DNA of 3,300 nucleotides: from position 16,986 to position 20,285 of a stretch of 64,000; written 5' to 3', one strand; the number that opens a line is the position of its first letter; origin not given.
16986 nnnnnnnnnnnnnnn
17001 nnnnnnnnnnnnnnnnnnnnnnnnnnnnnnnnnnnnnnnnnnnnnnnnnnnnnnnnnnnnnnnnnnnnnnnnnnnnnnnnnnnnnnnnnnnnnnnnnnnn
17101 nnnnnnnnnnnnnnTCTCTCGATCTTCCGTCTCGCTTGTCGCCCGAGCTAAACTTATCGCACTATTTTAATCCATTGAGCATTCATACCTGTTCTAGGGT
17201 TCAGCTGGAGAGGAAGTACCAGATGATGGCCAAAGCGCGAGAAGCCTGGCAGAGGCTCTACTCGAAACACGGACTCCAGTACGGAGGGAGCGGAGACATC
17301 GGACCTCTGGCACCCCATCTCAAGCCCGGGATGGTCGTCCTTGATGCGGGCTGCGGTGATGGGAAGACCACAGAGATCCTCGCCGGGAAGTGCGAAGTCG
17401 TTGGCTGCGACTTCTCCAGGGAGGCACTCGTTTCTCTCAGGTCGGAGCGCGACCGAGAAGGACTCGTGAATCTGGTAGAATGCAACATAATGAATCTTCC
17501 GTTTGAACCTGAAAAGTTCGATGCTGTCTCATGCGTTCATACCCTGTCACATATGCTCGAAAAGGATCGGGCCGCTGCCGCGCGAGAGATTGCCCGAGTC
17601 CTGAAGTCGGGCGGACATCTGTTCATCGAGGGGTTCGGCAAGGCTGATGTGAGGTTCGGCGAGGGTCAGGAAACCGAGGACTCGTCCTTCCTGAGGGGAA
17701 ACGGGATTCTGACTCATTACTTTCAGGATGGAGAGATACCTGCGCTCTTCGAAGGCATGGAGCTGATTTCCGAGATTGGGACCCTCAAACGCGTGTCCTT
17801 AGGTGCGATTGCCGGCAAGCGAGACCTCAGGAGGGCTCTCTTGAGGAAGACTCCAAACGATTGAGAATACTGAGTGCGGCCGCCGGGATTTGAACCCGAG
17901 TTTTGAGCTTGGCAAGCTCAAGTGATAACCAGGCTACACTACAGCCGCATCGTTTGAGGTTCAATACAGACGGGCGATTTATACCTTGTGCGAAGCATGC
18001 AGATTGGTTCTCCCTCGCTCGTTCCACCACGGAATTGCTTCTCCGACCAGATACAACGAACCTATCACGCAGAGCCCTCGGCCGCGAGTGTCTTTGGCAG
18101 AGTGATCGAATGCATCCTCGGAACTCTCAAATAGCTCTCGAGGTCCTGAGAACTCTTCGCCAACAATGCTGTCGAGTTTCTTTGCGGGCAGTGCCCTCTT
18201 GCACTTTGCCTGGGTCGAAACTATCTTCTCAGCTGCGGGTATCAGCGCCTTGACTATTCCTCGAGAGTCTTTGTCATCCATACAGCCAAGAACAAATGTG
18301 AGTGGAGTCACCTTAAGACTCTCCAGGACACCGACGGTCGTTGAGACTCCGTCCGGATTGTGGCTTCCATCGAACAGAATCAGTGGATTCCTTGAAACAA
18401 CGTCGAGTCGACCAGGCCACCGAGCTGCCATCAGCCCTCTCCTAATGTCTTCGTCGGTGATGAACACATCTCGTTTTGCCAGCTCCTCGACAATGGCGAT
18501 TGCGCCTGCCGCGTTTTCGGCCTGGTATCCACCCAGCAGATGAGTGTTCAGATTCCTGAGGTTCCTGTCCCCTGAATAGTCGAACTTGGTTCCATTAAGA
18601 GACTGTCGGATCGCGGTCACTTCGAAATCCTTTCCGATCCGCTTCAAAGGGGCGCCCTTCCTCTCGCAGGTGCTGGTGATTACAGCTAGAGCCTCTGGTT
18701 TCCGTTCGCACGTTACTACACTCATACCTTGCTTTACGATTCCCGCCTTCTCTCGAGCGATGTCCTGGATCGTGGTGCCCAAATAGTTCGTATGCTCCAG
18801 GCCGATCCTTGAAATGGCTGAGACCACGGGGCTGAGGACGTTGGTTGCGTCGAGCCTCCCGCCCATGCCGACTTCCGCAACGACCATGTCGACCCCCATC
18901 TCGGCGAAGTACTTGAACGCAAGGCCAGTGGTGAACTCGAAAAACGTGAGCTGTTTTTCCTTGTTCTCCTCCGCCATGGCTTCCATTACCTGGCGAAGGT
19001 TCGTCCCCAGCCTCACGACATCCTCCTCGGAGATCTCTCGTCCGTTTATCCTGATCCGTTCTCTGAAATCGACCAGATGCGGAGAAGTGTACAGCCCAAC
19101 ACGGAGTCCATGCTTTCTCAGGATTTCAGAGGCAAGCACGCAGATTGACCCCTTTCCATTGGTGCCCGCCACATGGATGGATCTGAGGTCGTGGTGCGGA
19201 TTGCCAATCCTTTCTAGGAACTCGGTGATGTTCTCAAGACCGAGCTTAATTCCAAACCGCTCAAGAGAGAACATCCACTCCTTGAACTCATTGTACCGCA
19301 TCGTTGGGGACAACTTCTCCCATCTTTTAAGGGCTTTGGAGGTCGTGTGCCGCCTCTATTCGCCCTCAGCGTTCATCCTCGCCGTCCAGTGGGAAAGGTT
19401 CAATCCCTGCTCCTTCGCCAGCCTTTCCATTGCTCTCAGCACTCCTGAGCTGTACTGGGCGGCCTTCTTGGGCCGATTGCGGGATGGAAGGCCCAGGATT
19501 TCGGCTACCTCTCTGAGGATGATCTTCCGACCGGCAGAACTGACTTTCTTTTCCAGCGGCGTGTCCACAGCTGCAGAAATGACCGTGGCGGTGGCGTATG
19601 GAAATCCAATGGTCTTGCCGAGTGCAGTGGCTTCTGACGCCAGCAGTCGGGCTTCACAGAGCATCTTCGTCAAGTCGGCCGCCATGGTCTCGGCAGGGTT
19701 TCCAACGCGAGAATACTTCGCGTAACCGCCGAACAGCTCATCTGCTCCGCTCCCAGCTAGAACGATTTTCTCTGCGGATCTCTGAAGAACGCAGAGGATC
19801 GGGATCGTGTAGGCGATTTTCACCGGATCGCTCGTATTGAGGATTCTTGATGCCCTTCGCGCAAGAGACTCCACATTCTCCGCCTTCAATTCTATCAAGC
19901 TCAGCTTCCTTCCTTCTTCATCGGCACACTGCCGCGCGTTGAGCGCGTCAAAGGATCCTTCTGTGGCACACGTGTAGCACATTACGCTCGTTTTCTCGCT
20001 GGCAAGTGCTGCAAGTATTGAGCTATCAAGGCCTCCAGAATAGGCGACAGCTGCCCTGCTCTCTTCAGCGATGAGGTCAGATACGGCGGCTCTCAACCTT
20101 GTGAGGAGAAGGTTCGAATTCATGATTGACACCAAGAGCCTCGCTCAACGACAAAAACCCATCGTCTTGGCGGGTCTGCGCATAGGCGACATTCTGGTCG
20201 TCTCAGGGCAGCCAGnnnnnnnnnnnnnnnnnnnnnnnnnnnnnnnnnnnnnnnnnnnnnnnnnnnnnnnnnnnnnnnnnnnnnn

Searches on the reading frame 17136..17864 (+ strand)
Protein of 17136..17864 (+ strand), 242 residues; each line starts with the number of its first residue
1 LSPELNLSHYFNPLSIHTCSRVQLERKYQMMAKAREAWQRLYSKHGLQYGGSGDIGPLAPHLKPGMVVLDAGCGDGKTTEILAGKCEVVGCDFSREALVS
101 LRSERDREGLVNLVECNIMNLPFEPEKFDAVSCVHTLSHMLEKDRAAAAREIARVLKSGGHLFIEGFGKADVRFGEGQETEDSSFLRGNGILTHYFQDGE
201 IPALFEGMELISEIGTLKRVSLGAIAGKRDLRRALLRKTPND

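Call 71: search_protein_families(library=pfam, proteins=[window:17136-17864:+], max_evalue=0.00001)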
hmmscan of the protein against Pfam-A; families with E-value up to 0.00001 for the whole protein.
window:17136-17864:+ (242 aa): 8 families
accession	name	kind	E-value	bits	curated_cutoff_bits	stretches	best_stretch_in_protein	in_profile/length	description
PF08241.18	Methyltransf_11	-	2e-24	86.5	21.2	1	69-164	1-95/95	Methyltransferase domain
PF13649.12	Methyltransf_25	-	3.6e-22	79.3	27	1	68-160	1-97/97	Methyltransferase domain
PF13847.12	Methyltransf_31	-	4.4e-18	65.8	27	1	63-168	2-113/145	Methyltransferase domain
PF08242.18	Methyltransf_12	-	8.7e-17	62.1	30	1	69-162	1-98/98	Methyltransferase domain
PF13489.12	Methyltransf_23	-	5.4e-13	49.4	27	1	58-200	16-149/164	Methyltransferase domain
PF02353.26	CMAS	-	2.9e-10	40.4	27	1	61-213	59-207/273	Mycolic acid cyclopropane synthetase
PF01209.24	Ubie_methyltran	-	7.1e-10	39.1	20.1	1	63-170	46-157/233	ubiE/COQ5 methyltransferase family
PF05148.21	Methyltransf_8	-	7e-07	29.8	27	1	66-164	74-156/219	Hypothetical methyltransferase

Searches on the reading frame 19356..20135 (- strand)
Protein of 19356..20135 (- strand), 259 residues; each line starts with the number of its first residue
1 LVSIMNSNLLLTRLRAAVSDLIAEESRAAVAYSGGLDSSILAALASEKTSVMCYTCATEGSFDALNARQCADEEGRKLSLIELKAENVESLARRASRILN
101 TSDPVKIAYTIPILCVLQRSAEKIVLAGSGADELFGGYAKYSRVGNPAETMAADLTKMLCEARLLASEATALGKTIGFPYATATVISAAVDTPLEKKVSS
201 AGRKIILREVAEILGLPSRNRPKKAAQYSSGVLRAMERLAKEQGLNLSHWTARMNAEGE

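Call 72: search_protein_families(library=pfam, proteins=[window:19356-20135:-], max_evalue=0.00001)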
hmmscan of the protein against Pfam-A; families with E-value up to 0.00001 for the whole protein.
window:19356-20135:- (259 aa): 1 family
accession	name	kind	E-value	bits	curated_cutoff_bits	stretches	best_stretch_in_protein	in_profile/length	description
PF00733.27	Asn_synthase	-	3.7e-25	89.7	21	1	12-144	4-141/354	Asparagine synthase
